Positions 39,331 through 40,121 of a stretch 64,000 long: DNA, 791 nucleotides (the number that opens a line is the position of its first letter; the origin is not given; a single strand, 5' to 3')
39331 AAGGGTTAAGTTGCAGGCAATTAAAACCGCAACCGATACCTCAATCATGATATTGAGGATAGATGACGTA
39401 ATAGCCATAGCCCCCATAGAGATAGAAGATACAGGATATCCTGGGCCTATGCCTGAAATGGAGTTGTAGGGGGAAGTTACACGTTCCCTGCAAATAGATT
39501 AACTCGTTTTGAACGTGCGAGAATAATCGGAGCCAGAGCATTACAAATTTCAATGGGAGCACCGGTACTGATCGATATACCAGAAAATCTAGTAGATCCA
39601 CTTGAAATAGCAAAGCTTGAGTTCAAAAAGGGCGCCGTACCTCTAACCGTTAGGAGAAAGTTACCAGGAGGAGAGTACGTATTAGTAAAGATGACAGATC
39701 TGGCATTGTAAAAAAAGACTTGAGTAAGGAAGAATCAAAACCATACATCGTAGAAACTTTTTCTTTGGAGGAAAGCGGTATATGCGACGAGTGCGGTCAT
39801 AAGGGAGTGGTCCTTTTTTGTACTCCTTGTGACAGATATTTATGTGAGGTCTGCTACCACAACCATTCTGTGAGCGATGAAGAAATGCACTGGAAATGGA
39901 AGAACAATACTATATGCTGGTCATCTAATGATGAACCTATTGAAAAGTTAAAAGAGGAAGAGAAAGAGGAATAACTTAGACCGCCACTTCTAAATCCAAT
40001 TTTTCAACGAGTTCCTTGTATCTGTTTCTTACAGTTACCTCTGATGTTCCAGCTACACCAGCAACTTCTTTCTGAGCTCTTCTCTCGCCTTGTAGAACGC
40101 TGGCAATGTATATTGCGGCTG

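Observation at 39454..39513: rpoK (Rpo6) directly after the thermosome gene also lacks a canonical start and has SD plus 6 nt plus ACG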

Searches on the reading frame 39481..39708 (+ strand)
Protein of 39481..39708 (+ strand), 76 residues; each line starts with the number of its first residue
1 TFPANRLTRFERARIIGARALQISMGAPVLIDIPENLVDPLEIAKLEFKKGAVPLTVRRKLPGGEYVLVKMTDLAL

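Call 10: find_homologous_proteins(query=window:39481-39708:+, max_evalue=0.001)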
Query seq(76 aa) (76 aa): 2279 proteins with E <= 0.001 among 2281 candidates; the best 120 are listed.
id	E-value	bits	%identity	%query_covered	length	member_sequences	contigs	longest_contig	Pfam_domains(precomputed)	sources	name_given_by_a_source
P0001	3.2e-24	102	100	68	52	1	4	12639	-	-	-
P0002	1.8e-23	100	72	91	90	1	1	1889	PF01192.28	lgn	-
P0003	1.2e-22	97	70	91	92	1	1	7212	PF01192.28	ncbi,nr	ncbi:MAG: DNA-directed RNA polymerase subunit K [Candidatus Hecatellales archaeon]|nr:MAG: DNA-direc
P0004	2.6e-22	96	68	92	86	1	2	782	PF01192.28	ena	-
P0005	4.6e-22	95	63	99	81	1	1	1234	PF01192.28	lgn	-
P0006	1.5e-21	94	63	99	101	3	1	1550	PF01192.28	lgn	-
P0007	4.1e-21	92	64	99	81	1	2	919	PF01192.28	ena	-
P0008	4.8e-21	92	64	91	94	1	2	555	PF01192.28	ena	-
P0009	5.7e-21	92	71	82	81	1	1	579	PF01192.28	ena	-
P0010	7.2e-21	91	72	80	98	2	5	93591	PF01192.28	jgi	-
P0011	7.6e-21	91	61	99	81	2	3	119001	PF01192.28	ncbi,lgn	-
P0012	1.1e-20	91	70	80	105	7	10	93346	PF01192.28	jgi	-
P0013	2.2e-20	90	71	82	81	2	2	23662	PF01192.28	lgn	-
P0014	3.2e-20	89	58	93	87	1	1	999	PF01192.28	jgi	jgi:DNA-directed RNA polymerase subunit K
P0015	3.3e-20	89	69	82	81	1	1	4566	PF01192.28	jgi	-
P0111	4.9e-18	82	79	68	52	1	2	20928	-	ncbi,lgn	-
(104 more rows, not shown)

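Call 11: find_encoding_contigs(protein=P0111, flank=5000, max_places=6)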
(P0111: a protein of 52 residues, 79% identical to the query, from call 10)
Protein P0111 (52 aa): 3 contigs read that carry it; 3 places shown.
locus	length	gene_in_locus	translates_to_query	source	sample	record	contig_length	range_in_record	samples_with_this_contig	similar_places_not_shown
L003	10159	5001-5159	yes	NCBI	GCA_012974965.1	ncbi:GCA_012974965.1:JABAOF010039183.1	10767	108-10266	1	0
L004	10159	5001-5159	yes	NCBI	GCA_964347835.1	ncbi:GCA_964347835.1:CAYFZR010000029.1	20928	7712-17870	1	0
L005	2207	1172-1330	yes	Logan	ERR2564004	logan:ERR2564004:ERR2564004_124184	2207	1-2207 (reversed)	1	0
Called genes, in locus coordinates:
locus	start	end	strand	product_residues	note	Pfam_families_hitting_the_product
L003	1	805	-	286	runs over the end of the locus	PF03239:FTR1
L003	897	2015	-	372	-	PF04015:DUF362, PF00037:Fer4 (weak)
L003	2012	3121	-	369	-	-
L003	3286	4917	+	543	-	PF00118:Cpn60_TCP1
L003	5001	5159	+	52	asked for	-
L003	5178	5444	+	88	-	-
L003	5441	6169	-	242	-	PF00382:TFIIB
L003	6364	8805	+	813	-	PF03104:DNA_pol_B_exo1, PF10108:DNA_pol_B_exo2 (weak), PF13482:RNase_H_2, PF00136:DNA_pol_B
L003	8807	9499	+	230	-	PF00702:Hydrolase, PF13419:HAD_2, PF13242:Hydrolase_like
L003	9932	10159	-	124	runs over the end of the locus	PF04909:Amidohydro_2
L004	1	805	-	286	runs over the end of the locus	PF03239:FTR1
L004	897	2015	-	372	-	PF04015:DUF362, PF00037:Fer4 (weak)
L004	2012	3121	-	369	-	-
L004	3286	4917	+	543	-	PF00118:Cpn60_TCP1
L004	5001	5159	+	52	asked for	-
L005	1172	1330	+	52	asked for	-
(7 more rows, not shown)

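Call 31: find_encoding_contigs(protein=P0011, flank=4000, max_places=3)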
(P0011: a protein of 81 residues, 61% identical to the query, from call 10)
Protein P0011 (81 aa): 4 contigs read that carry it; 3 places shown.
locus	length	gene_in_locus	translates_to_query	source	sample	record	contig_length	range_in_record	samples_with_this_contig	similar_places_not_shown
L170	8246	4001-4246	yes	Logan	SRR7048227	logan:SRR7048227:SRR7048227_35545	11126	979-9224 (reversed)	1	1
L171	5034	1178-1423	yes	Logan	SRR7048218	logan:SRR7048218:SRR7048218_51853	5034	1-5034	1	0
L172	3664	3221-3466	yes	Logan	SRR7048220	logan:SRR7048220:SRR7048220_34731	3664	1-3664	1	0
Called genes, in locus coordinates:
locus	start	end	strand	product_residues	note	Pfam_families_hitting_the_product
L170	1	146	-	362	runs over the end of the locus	PF04406:TP6A_N, PF20768:Topo_VI_alpha, PF21180:TOP6A-Spo11_Toprim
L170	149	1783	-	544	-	PF02518:HATPase_c, PF13589:HATPase_c_3, PF09239:Topo-VIb_trans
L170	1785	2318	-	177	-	PF17903:KH_KRR1_1st, PF21800:KH_KRR1_2nd, PF22891:KH_PNO1_2nd, PF00013:KH_1 (weak)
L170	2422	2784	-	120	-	PF01176:eIF-1a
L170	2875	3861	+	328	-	-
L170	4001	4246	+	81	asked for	PF01192:RNA_pol_Rpb6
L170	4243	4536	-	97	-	PF04242:DUF424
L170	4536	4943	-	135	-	PF01873:eIF-5_eIF-2B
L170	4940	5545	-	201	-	PF01336:tRNA_anti-codon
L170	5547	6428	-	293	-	PF06550:SPP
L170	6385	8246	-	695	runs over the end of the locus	PF14551:MCM_N, PF17207:MCM_OB, PF00493:MCM, PF01078:Mg_chelatase (faint), PF17855:MCM_lid, PF21100:WHD_MCM (weak)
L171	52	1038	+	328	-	-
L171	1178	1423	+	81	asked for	PF01192:RNA_pol_Rpb6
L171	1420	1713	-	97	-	PF04242:DUF424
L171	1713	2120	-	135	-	PF01873:eIF-5_eIF-2B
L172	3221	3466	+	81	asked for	PF01192:RNA_pol_Rpb6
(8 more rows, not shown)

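Call 53: search_protein_families(library=pfam, proteins=[window:39481-39708:+], max_evalue=0.01)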
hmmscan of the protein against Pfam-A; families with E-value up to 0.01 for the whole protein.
window:39481-39708:+ (76 aa): 1 family
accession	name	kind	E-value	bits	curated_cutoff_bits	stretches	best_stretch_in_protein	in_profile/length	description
PF01192.27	RNA_pol_Rpb6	-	1.9e-08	34.6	26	1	6-54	6-52/53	RNA polymerase Rpb6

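Call 54: search_protein_families(library=ncbifam, proteins=[window:39481-39708:+], max_evalue=0.00001)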
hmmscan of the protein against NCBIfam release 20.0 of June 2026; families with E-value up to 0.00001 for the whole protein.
window:39481-39708:+ (76 aa): 4 families
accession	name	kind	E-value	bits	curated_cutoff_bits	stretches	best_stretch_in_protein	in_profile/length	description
NF002208.0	PRK01099.1-3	equivalog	2.2e-29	101.4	57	1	5-60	4-58/60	DNA-directed RNA polymerase subunit K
NF002207.0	PRK01099.1-2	equivalog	3.1e-22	78.7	71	1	7-74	22-91/100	DNA-directed RNA polymerase subunit K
NF002209.0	PRK01099.1-4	equivalog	1.7e-21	76.1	93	1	5-71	17-84/87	DNA-directed RNA polymerase subunit K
NF002206.0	PRK01099.1-1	equivalog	1.3e-16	60.6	72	1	6-60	2-54/57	DNA-directed RNA polymerase subunit K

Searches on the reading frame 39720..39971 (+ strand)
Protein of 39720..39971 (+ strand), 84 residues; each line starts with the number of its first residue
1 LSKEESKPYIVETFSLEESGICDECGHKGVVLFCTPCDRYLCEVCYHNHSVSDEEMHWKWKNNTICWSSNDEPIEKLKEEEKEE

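Call 53: search_protein_families(library=pfam, proteins=[window:39720-39971:+], max_evalue=0.01)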
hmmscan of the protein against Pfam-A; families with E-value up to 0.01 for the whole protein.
window:39720-39971:+ (84 aa): 3 families
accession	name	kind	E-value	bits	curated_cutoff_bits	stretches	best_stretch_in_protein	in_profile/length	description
PF00643.29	zf-B_box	-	4.1e-06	27.3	24.1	1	19-50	3-35/42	B-box zinc finger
PF22586.1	ANCHR-like_BBOX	-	0.00044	20.7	27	1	22-51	2-30/39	ANCHR-like B-box zinc-binding domain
PF16366.10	CEBP_ZZ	-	0.0011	19.5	29.8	1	16-57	9-52/58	Cytoplasmic polyadenylation element-binding protein ZZ domain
